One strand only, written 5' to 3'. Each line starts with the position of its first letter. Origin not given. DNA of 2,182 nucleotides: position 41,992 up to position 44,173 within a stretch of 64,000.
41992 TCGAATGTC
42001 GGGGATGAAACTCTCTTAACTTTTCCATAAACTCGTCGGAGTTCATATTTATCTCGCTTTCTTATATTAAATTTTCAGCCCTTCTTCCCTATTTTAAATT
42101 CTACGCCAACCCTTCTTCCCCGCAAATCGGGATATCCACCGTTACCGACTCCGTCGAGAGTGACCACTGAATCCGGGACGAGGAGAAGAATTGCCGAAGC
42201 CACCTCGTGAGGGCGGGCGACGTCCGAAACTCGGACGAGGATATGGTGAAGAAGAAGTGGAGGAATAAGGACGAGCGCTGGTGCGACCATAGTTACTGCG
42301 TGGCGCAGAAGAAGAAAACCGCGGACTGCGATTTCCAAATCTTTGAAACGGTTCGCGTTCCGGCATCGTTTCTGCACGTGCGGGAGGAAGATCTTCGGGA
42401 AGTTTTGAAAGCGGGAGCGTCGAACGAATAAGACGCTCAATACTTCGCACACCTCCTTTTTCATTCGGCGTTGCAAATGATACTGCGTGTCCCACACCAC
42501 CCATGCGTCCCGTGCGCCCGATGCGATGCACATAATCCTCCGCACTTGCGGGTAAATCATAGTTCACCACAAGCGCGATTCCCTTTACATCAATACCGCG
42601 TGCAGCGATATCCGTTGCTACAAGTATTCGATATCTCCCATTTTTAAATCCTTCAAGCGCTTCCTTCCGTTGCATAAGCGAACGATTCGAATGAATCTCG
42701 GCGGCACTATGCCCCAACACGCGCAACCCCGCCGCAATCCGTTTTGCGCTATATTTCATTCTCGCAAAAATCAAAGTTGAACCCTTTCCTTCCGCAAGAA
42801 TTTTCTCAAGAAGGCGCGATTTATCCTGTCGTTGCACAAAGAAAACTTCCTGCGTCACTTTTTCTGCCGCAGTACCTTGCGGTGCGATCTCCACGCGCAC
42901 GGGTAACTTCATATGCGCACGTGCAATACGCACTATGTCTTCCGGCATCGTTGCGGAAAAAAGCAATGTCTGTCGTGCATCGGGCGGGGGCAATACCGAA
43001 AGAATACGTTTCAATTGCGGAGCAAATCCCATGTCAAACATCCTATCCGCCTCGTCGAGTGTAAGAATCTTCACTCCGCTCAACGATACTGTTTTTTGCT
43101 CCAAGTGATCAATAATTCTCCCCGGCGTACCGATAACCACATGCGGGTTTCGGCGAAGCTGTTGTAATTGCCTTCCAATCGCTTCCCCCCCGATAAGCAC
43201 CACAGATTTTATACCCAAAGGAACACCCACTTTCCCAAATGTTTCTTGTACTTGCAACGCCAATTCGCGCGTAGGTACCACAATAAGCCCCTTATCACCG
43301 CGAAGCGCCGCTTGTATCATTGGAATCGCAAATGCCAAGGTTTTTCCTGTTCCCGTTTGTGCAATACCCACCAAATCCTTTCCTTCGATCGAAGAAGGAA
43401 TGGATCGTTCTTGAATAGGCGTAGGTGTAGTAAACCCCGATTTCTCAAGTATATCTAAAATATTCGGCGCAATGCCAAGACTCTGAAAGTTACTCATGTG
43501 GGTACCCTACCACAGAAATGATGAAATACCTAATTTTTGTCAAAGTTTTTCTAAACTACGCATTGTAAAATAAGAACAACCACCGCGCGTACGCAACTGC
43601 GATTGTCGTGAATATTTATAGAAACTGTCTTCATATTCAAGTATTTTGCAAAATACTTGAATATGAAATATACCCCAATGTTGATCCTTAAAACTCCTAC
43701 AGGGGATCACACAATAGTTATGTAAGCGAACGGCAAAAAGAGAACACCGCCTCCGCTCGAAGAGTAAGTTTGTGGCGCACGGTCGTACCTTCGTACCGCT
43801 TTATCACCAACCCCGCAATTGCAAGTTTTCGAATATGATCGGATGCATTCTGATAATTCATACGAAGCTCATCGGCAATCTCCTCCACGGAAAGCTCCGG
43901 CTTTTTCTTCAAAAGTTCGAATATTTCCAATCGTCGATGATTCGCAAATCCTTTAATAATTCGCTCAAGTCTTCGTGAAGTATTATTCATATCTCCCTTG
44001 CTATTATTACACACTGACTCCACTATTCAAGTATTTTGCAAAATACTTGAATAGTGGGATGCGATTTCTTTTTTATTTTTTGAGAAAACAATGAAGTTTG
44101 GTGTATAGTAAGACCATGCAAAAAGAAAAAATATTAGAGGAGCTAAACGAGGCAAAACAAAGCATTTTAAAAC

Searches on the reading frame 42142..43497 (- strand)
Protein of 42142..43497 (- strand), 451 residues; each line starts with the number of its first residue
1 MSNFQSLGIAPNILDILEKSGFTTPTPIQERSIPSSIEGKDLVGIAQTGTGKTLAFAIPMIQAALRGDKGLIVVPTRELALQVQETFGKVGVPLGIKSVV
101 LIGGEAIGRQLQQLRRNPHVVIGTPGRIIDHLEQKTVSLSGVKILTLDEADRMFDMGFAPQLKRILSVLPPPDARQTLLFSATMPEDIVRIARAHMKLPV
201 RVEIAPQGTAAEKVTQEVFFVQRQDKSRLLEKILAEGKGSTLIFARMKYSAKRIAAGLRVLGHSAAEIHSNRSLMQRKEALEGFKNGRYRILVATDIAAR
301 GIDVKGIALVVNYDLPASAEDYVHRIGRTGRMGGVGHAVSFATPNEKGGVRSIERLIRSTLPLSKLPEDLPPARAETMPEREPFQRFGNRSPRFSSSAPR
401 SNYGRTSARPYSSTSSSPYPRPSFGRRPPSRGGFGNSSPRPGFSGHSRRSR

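Call 112: search_protein_families(library=pfam, proteins=[window:42142-43497:-], max_evalue=0.001)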
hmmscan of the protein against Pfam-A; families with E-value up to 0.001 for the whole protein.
window:42142-43497:- (451 aa): 3 families
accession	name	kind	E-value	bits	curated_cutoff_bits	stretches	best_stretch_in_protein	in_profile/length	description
PF00270.35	DEAD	-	1.4e-48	165.2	26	1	26-189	1-165/167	DEAD/DEAH box helicase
PF00271.37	Helicase_C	-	1.2e-27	96.7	23.5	1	226-333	2-110/110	Helicase conserved C-terminal domain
PF04851.21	ResIII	-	2.4e-06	28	22.5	1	45-185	29-163/164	Type III restriction enzyme, res subunit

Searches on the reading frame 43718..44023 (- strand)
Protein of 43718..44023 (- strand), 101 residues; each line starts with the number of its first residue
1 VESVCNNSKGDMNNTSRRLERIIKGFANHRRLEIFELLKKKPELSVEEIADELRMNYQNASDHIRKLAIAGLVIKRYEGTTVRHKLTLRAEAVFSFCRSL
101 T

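Call 111: search_protein_families(library=pfam, proteins=[window:43718-44023:-], max_evalue=0.001)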
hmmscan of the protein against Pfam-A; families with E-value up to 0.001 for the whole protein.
window:43718-44023:- (101 aa): 7 families
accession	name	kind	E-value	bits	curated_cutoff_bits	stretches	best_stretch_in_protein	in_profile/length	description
PF12840.13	HTH_20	-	6.4e-10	39.3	27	1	31-73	6-48/51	Helix-turn-helix domain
PF01022.26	HTH_5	-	1e-07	32.1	22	1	30-75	3-47/47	Bacterial regulatory protein, arsR family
PF25212.1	HVO_A0114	-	2.1e-06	27.9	27.6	1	29-82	22-75/84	HVO_A0114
PF13412.12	HTH_24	-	9.9e-06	25.5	21.9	1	29-73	3-47/48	Winged helix-turn-helix DNA-binding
PF12802.13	MarR_2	-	1.3e-05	25.7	27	1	36-76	12-53/61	MarR family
PF01047.28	MarR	-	8.7e-05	22.8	24.6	1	29-75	3-49/59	MarR family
PF01978.25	TrmB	-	0.00076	19.7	25.6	0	37-80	17-59/68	Sugar-specific transcriptional regulator TrmB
